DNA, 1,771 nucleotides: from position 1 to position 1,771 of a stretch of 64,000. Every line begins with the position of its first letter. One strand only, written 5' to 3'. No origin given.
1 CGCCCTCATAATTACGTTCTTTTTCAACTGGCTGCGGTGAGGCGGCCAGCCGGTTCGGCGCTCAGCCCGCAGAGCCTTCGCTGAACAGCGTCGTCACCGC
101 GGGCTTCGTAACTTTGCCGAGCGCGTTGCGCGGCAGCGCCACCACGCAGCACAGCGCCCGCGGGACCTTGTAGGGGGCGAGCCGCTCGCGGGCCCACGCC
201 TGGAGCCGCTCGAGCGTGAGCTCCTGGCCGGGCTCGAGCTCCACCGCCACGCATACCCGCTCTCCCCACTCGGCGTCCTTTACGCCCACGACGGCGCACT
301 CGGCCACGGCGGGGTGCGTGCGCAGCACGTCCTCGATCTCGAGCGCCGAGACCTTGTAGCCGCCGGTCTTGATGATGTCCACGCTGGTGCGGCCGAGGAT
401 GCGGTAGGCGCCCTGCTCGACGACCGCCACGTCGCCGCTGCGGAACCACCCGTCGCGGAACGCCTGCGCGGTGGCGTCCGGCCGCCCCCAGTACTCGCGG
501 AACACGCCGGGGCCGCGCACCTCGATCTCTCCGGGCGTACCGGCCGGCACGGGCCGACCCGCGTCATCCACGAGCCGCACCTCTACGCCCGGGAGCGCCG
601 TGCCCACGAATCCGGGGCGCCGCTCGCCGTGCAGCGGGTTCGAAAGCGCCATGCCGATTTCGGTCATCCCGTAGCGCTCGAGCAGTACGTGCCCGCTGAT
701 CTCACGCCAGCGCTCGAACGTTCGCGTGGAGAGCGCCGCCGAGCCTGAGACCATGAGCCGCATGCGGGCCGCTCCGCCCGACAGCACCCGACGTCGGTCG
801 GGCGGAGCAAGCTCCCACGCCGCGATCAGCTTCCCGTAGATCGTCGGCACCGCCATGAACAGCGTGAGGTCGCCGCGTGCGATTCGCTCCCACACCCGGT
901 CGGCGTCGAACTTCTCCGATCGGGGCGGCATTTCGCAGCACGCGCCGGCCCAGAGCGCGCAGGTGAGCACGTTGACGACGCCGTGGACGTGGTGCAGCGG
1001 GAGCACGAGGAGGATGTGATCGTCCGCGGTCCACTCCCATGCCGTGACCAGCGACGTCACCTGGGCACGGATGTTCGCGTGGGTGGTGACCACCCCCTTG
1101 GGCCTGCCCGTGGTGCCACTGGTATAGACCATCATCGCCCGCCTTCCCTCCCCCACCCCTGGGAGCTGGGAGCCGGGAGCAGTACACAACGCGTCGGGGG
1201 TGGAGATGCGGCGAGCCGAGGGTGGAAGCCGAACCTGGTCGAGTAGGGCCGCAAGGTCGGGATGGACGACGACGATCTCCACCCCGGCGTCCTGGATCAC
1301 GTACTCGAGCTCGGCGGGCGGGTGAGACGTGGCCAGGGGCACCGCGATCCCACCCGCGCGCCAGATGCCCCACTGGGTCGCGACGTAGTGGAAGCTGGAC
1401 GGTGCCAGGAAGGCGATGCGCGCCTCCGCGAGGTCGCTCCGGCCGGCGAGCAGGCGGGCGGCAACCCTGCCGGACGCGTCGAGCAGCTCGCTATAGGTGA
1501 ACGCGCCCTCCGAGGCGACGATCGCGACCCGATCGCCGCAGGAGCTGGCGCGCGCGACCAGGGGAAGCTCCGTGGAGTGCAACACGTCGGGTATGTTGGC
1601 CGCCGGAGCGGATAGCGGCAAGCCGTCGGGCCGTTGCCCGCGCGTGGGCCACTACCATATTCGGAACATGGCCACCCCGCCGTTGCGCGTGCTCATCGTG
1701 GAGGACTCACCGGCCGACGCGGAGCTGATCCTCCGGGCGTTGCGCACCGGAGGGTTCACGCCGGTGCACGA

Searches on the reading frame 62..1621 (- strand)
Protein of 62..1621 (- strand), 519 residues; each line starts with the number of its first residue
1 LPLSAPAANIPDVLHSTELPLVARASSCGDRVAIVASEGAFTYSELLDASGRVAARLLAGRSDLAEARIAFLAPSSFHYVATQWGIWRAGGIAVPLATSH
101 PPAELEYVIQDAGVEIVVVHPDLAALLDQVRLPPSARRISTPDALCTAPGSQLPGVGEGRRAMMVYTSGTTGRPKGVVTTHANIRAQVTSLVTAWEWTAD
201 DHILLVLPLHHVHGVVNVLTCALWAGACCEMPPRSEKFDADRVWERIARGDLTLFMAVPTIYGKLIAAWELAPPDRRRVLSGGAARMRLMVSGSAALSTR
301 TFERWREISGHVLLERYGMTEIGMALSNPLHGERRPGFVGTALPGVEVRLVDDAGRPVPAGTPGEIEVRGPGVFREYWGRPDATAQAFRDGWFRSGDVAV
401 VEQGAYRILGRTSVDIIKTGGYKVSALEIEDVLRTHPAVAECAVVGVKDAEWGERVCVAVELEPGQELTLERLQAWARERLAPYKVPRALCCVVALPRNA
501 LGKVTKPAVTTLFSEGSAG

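Call 50: search_protein_families(library=pfam, proteins=[window:62-1621:-], max_evalue=0.00001)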
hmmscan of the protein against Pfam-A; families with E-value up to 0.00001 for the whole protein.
window:62-1621:- (519 aa): 2 families
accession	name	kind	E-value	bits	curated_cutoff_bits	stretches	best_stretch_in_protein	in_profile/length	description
PF00501.34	AMP-binding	-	7.1e-77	259.2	29.9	1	24-378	4-384/384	AMP-binding enzyme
PF13193.12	AMP-binding_C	-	6.3e-21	75.5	24.5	1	428-503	1-76/76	AMP-binding enzyme C-terminal domain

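Call 54: search_protein_families(library=ncbifam, proteins=[window:62-1621:-], max_evalue=1e-40)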
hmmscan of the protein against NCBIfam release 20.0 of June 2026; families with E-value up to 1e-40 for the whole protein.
window:62-1621:- (519 aa): 52 families (the best 25 are shown)
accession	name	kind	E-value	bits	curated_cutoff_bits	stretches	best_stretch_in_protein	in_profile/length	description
NF005858.0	PRK07787.1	subfamily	4.1e-112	375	575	1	29-509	15-468/471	acyl-CoA synthetase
NF005702.0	PRK07514.1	subfamily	8.9e-112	374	558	1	29-508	17-495/506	malonyl-CoA synthase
NF004837.0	PRK06187.1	subfamily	5.5e-102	341.7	476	1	24-511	17-520/531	long-chain-fatty-acid--CoA ligase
NF006182.0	PRK08316.1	subfamily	4e-87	292.9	663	1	25-511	21-515/523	fatty acyl-CoA synthetase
NF004114.0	PRK05605.1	equivalog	2e-85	287.3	766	1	157-510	219-566/575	long-chain-fatty-acid--CoA ligase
NF004511.1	PRK05852.1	equivalog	4.3e-81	273.1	650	1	36-513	22-504/505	FadD7 family fatty acid--CoA ligase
NF005307.0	PRK06839.1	equivalog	2.1e-80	270.7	748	1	23-511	10-491/496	o-succinylbenzoate--CoA ligase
NF052580.1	Str24CoAsynCasG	equivalog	8e-75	252.2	750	1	21-509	46-546/548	steroid-24-oyl-CoA synthetase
NF006181.0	PRK08314.1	subfamily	2.3e-74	250.6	705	1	161-505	206-546/563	long-chain-fatty-acid--CoA ligase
NF006572.0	PRK09088.1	equivalog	7.9e-74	249.1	696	1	35-509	23-483/491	acyl-CoA synthetase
NF005801.1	PRK07656.1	equivalog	9.6e-73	245.5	657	1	162-508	167-498/500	FadD3 family acyl-CoA ligase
NF004797.0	PRK06145.1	equivalog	3.4e-69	233.5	850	1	25-507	12-489/499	acyl-CoA synthetase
NF004822.0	PRK06178.1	equivalog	3.9e-68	230.4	782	1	160-510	214-564/571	acyl-CoA synthetase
NF005676.0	PRK07470.1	equivalog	2.1e-67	227.9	774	1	24-512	29-529/544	acyl-CoA synthetase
NF009233.0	PRK12583.1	subfamily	4e-67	226.9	832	1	164-509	206-546/558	fatty acid CoA ligase family protein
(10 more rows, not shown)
